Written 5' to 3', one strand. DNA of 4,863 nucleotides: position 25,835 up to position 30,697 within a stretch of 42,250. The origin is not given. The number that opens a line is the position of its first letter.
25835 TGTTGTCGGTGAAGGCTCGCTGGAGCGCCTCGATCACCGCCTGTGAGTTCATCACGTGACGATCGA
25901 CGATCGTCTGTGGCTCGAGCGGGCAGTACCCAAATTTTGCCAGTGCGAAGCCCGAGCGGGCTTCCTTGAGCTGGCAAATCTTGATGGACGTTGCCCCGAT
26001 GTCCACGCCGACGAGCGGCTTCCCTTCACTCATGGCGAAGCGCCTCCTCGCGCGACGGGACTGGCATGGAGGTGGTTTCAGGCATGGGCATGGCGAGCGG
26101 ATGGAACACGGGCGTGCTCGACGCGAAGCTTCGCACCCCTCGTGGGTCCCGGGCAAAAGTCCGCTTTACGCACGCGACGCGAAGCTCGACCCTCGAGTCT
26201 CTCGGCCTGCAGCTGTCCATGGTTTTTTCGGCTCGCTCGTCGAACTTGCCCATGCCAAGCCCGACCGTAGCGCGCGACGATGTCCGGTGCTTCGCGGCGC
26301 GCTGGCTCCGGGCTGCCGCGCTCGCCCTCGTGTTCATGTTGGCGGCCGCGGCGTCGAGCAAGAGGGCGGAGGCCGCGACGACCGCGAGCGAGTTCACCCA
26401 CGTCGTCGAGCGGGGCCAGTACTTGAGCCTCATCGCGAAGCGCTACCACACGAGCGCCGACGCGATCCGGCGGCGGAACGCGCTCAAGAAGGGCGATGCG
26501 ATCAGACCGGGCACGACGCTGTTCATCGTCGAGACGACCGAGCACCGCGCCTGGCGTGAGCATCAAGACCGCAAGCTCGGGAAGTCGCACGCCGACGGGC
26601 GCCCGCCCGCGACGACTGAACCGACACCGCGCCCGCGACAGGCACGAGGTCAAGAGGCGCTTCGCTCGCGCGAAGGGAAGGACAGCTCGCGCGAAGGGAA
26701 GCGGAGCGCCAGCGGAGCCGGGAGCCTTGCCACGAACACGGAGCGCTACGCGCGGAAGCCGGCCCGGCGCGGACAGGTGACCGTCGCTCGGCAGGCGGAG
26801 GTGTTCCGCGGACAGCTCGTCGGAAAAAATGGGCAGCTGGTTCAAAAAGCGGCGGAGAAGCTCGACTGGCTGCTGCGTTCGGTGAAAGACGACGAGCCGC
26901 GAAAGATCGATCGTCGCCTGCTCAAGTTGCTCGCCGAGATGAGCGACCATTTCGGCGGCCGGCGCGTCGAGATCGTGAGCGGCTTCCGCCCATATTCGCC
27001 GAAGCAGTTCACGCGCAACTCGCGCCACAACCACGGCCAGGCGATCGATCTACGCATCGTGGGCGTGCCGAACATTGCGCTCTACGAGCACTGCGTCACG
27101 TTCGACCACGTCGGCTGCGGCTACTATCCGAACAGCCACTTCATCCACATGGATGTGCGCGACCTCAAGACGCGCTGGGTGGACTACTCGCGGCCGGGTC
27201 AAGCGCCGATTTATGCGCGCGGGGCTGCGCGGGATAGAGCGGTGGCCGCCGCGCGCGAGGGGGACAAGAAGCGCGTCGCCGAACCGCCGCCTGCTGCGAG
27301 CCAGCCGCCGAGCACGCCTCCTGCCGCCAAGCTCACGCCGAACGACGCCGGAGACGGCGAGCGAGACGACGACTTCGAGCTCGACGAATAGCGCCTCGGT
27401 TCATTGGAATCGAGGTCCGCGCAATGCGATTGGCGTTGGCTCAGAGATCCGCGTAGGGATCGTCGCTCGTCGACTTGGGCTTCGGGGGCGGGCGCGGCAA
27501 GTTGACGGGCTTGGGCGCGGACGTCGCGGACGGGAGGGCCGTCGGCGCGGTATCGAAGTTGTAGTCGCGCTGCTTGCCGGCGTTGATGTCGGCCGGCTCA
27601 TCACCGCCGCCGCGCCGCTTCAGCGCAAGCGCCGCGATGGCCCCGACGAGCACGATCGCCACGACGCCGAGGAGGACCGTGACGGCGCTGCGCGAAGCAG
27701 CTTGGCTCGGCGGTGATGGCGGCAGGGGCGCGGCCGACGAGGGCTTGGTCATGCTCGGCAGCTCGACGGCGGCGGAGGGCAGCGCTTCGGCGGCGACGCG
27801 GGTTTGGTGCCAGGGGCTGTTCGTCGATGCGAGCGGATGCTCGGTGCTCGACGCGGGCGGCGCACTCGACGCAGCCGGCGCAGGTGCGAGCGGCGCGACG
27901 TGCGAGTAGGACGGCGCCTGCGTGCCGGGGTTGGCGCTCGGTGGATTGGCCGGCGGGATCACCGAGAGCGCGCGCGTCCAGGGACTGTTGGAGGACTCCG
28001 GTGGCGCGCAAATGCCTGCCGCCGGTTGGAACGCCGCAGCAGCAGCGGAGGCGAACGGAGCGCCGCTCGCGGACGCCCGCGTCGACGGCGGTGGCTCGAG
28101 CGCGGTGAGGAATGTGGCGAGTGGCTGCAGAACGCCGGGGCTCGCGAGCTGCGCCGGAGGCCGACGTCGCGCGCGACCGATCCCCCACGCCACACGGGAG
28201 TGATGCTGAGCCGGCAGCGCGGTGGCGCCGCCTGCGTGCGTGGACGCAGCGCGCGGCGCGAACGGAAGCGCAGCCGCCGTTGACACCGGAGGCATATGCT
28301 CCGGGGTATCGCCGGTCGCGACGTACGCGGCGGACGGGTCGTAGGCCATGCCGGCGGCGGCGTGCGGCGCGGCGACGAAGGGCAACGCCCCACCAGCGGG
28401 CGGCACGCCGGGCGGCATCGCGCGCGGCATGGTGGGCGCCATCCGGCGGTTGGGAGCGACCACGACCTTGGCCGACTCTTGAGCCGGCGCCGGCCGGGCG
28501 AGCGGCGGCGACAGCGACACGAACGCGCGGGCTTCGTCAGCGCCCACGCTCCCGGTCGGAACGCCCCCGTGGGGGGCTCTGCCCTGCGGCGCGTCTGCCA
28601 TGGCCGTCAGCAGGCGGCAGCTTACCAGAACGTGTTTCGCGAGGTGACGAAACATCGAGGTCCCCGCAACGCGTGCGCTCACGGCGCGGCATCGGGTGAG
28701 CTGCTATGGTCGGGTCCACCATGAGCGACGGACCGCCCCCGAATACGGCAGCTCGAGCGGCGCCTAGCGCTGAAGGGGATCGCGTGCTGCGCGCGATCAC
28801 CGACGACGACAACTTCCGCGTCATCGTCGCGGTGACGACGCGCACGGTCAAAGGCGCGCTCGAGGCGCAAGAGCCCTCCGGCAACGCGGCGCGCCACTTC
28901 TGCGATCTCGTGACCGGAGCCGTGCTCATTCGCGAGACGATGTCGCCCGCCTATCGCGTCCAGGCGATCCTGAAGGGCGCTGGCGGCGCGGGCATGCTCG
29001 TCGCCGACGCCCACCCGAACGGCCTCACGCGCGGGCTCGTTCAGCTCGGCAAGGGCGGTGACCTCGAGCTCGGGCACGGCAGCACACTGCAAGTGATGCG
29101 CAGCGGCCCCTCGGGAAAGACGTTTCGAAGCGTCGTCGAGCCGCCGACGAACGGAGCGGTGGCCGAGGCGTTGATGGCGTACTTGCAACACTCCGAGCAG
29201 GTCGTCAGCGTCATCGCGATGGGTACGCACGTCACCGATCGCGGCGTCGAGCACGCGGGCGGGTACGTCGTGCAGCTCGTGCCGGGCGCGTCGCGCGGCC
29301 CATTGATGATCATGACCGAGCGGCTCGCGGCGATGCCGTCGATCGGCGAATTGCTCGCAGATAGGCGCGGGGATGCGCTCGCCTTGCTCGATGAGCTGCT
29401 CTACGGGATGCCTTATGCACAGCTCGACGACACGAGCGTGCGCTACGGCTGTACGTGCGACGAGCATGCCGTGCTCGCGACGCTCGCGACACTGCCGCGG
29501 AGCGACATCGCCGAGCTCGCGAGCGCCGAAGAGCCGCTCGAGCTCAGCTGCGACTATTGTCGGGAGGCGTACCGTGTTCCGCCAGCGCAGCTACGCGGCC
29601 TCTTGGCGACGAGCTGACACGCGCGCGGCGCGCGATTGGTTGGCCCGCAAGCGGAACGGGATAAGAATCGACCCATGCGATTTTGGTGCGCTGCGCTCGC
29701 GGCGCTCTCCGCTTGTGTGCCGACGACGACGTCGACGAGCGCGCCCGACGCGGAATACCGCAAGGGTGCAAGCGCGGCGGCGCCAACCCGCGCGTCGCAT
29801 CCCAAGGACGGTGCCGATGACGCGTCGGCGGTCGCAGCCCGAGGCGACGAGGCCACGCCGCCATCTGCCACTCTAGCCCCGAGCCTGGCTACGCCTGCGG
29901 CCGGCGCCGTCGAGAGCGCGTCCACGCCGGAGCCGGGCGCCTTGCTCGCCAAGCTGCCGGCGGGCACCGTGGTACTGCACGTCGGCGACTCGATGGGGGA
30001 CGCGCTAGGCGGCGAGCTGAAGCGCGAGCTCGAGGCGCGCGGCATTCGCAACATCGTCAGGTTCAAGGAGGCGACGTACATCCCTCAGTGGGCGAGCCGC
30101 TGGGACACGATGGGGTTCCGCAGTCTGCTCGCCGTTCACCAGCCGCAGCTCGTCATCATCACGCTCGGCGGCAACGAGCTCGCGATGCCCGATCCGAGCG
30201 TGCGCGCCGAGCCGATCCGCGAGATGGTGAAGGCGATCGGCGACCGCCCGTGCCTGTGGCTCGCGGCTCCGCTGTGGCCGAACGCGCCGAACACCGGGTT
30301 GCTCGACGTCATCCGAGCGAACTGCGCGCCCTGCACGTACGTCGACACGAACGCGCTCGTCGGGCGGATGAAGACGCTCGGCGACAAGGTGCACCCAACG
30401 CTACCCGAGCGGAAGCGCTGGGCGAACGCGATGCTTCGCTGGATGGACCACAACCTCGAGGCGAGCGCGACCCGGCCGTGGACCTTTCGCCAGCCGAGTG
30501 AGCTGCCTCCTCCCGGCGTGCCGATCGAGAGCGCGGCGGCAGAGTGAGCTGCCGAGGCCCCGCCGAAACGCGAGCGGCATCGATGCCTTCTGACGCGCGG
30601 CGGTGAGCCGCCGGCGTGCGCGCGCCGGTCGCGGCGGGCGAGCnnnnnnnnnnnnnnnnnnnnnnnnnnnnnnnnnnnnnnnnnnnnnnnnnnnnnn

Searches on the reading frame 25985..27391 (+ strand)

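Call 35: search_protein_families(library=pfam, proteins=[window:25985-27391:+], max_evalue=0.001)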
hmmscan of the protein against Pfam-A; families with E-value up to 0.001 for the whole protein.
window:25985-27391:+ (468 aa): 3 families
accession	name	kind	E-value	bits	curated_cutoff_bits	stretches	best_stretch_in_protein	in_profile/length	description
PF05951.18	Peptidase_M15_2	-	5.7e-19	68.8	27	1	281-394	26-150/153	Bacterial protein of unknown function (DUF882)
PF01476.26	LysM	-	5.6e-08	33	20.9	1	139-181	1-42/43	LysM domain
PF08291.16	Peptidase_M15_3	-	7.3e-08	33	23.2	1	310-390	26-108/108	Peptidase M15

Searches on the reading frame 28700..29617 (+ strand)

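Call 63: search_protein_families(library=pfam, proteins=[window:28700-29617:+], max_evalue=0.0001)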
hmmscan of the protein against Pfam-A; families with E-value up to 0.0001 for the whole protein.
window:28700-29617:+ (305 aa): 1 family
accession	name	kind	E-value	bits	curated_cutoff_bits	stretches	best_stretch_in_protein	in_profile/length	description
PF01430.24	HSP33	-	8.1e-48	163.7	21.4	1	27-293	1-272/273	Hsp33 protein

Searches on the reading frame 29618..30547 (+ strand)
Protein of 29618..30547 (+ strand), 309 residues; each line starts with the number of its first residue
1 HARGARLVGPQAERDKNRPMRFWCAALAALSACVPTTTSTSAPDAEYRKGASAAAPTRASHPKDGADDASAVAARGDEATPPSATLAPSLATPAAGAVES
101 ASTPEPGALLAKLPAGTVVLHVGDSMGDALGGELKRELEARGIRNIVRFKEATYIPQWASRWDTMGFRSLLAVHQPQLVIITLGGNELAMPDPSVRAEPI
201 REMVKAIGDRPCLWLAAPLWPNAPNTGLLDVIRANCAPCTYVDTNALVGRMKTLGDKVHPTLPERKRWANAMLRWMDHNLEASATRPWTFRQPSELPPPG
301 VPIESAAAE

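Call 63: search_protein_families(library=pfam, proteins=[window:29618-30547:+], max_evalue=0.0001)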
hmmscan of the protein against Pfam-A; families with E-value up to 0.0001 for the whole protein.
window:29618-30547:+ (309 aa): 1 family
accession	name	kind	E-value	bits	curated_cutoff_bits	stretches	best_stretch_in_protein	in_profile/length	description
PF13472.12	Lipase_GDSL_2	-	5.4e-06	27.5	32.9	1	131-244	24-149/178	GDSL-like Lipase/Acylhydrolase family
